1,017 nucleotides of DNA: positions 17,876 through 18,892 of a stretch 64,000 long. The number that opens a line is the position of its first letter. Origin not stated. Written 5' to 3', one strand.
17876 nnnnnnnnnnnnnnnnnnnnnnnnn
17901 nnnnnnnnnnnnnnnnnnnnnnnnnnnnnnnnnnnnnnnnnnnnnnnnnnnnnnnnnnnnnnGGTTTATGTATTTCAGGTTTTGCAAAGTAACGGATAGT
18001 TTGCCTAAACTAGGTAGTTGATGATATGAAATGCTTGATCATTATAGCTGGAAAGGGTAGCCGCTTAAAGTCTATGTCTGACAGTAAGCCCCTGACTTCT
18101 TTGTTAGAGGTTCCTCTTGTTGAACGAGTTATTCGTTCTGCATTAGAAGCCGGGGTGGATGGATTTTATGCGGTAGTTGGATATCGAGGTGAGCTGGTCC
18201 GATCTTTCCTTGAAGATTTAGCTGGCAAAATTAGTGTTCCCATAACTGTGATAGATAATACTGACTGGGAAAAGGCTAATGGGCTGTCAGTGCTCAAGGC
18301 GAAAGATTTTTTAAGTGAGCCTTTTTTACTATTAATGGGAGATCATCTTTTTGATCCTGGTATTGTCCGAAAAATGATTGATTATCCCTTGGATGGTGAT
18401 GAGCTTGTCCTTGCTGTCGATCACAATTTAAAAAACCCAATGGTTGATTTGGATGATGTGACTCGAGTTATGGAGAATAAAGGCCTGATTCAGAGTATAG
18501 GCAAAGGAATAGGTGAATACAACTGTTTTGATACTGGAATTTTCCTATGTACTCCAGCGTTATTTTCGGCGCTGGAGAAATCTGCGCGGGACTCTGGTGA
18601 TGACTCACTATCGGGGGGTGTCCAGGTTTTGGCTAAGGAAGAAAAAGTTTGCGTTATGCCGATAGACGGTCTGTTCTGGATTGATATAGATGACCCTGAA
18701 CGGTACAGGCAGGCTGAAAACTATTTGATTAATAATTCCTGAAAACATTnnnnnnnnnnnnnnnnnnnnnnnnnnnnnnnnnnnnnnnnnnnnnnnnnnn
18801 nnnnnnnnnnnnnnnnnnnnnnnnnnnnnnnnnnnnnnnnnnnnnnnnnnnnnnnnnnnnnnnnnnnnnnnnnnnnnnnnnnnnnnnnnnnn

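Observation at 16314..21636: Inositol-phosphate cluster: MIPS + nucleotidyltransferase + two CDP-alcohol phosphotransferases + flippase-like protein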

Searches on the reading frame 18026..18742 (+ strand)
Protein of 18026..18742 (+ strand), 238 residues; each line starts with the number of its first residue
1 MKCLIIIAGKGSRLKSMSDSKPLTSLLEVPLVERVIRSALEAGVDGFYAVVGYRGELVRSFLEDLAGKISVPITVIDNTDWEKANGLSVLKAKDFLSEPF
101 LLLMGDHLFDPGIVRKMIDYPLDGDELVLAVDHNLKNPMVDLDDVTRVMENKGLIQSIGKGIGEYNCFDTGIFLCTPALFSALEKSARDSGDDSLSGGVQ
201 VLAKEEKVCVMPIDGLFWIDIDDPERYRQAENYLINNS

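Call 4: search_protein_families(library=pfam, proteins=[window:18026-18742:+], max_evalue=0.01)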
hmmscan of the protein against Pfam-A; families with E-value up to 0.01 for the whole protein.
window:18026-18742:+ (238 aa): 2 families
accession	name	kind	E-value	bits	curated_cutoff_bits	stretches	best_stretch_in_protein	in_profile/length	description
PF12804.13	NTP_transf_3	-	2e-11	44.8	27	1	3-134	1-125/160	MobA-like NTP transferase domain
PF00483.29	NTP_transferase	-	0.00013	22.1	21.2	1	3-231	2-239/245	Nucleotidyl transferase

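Call 5: search_protein_families(library=ncbifam, proteins=[window:18026-18742:+], max_evalue=0.01)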
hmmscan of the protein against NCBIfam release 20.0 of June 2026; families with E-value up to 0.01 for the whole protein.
window:18026-18742:+ (238 aa): 22 families
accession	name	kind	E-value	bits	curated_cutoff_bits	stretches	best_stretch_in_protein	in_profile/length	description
NF041135.1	IPPtranDIPPsyn_Thcocales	equivalog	2.7e-35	122.2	580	1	1-238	1-221/419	bifunctional L-myo-inositol-1-phosphate cytidylyltransferase/CDP-L-myo-inositol myo-inositolphosphotransferase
TIGR03992.1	Arch_glmU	subfamily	4.2e-21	75.3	292.1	1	1-235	1-228/393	bifunctional sugar-1-phosphate nucleotidylyltransferase/acetyltransferase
NF041313.1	UDPGP_AglF_Halo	equivalog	1.3e-18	67.4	400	1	1-233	1-233/234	UTP--glucose-1-phosphate uridylyltransferase AglF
NF041173.1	Sug_nt_acttase_Thmprot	equivalog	3.9e-12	45.8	600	1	1-226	1-219/405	bifunctional sugar-1-phosphate nucleotidylyltransferase/acetyltransferase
TIGR01208.1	rmlA_long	equivalog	6.1e-11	41.8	320.25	1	2-235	1-235/353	glucose-1-phosphate thymidylyltransferase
NF045665.1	NTPtran_DVU1551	equivalog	4.3e-09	35.9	315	1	2-82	2-73/359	DVU_1551 family NTP transferase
NF045761.1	NAMPUrTaseMurU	equivalog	1.1e-08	35.3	250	1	1-231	1-224/226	N-acetylmuramate alpha-1-phosphate uridylyltransferase MurU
NF045495.1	AdoCbiPCobY_Meth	equivalog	4.2e-08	32.9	250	1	1-120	1-118/195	adenosylcobinamide-phosphate guanylyltransferase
NF049965.1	GlMnHpPGnyltfHddC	equivalog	7.3e-08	32.3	300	1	1-229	1-216/221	D-glycero-D-manno-heptose 1-phosphate guanosyltransferase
TIGR01173.1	glmU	equivalog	4.5e-07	29.1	366.85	1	2-109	2-105/452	bifunctional UDP-N-acetylglucosamine diphosphorylase/glucosamine-1-phosphate N-acetyltransferase GlmU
TIGR03310.1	matur_MocA_YgfJ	equivalog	1.3e-06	28.5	186.45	1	3-130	2-125/188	molybdenum cofactor cytidylyltransferase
NF010937.0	PRK14357.1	equivalog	1.7e-06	27.2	658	1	1-152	1-150/448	bifunctional UDP-N-acetylglucosamine diphosphorylase/glucosamine-1-phosphate N-acetyltransferase GlmU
NF010935.0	PRK14355.1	equivalog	2.3e-06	26.5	718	1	3-138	6-138/459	bifunctional UDP-N-acetylglucosamine diphosphorylase/glucosamine-1-phosphate N-acetyltransferase GlmU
NF010934.1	PRK14354.1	equivalog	4e-06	25.6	450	1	3-65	2-63/447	bifunctional UDP-N-acetylglucosamine diphosphorylase/glucosamine-1-phosphate N-acetyltransferase GlmU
NF010940.0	PRK14360.1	equivalog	1.2e-05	24.1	602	1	5-65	6-65/452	bifunctional UDP-N-acetylglucosamine diphosphorylase/glucosamine-1-phosphate N-acetyltransferase GlmU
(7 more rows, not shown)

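Call 53: search_solved_structures(query=window:18026-18742:+, max_evalue=0.001, show_alignments=1)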
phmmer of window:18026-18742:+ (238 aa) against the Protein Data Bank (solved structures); distinct sequences matched with E-value up to 0.001: 12.
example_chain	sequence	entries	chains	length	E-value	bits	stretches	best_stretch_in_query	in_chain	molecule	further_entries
2xme_A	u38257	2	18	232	5.7e-20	75.3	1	1-231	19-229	CTP-INOSITOL-1-PHOSPHATE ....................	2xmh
4mnd_A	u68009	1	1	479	9.6e-20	74.6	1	1-236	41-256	CTP L-myo-inositol-1-phosphate cytidylyltransferase/CDP-L-myo-inositol myo-inositolphospho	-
4jd0_A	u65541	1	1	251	9.9e-17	64.7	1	3-226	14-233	Nucleotidyl transferase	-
8yre_D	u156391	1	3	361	2e-11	47.4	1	1-228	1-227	Mannose-1-phosphate guanylyltransferase 1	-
7x8j_A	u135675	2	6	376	2.2e-11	47.2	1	1-228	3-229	Mannose-1-phosphate guanylyltransferase 1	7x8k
2ggo_A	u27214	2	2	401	3e-08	36.9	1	1-231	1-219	401aa long hypothetical glucose-1-phosphate thymidylyltransferase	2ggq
5z09_A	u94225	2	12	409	4.4e-08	36.4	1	1-231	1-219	Dual sugar-1-phosphate nucleotidylyltransferase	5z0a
8hhd_A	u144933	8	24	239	4.4e-08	36.4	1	1-151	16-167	Nucleotidyl transferase | N-acetylmuramate alpha-1-phosphate uridylyltransferase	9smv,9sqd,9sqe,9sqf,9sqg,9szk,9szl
7d72_K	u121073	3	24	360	2.2e-07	34.1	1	1-227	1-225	Mannose-1-phosphate guanyltransferase beta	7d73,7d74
4y7t_A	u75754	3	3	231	3.9e-05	26.8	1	1-133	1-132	Nucleotidyl transferase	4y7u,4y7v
2ux8_A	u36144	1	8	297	0.00014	25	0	2-200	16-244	GLUCOSE-1-PHOSPHATE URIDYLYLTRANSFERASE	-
9dqf_A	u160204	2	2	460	0.00084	22.4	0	3-63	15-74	Bifunctional protein GlmU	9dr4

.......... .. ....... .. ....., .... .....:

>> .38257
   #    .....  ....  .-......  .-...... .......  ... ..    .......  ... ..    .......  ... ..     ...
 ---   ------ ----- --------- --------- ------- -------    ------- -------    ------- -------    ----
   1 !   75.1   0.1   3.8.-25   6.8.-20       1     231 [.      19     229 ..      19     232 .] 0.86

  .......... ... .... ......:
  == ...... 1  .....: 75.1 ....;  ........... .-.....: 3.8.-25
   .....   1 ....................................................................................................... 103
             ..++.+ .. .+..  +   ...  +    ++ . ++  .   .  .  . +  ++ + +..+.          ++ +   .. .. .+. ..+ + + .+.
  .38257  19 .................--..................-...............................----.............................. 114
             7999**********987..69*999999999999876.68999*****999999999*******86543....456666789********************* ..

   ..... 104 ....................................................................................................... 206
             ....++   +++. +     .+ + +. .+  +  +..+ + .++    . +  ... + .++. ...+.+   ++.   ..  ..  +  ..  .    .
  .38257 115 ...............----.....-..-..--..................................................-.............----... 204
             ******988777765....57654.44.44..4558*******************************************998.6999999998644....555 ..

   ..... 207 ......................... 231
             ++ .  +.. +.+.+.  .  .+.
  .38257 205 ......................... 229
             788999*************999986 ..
